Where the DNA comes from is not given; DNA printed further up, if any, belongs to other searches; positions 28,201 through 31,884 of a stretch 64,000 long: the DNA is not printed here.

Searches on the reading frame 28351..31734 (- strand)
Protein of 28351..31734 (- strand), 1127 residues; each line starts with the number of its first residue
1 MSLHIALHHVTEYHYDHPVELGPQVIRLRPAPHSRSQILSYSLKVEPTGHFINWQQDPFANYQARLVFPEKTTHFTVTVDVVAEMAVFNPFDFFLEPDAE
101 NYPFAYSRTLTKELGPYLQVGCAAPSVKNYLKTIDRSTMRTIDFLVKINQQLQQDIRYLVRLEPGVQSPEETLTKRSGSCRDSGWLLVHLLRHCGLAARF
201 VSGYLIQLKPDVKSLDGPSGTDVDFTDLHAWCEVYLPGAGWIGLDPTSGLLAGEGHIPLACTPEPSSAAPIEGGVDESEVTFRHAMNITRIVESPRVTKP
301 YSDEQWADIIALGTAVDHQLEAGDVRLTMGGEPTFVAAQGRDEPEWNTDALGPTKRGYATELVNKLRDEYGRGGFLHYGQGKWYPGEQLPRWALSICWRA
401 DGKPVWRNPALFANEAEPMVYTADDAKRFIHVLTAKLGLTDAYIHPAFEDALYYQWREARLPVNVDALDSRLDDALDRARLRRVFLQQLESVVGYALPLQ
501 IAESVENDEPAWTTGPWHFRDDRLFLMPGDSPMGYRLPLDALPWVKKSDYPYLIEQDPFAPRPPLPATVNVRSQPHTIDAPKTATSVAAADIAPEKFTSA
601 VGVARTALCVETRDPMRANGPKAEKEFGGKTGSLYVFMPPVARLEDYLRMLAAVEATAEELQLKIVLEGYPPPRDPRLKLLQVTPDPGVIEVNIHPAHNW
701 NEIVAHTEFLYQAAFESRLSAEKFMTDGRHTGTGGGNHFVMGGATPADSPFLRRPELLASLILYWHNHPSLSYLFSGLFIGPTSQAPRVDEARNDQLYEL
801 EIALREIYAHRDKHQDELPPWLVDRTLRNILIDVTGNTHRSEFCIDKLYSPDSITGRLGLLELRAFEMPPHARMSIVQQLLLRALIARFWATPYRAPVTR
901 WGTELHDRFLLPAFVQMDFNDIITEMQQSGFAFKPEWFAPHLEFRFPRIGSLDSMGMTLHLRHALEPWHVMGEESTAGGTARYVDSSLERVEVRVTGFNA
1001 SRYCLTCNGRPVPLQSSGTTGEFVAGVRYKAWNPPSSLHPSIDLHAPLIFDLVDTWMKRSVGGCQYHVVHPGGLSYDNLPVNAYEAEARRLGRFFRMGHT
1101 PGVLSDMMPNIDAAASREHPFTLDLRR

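Call 7: search_protein_families(library=pfam, proteins=[window:28351-31734:-], max_evalue=0.001)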
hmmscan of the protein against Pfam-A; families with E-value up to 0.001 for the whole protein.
window:28351-31734:- (1127 aa): 3 families
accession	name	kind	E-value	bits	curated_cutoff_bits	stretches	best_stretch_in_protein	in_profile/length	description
PF09899.14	DUF2126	-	0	1316.2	27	1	276-1126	1-826/826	Putative amidoligase enzyme (DUF2126)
PF08379.15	Bact_transglu_N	-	4.6e-26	91.8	27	1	6-84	2-80/80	Bacterial transglutaminase-like N-terminal region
PF01841.26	Transglut_core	-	9.2e-18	65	23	1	132-246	5-108/108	Transglutaminase-like superfamily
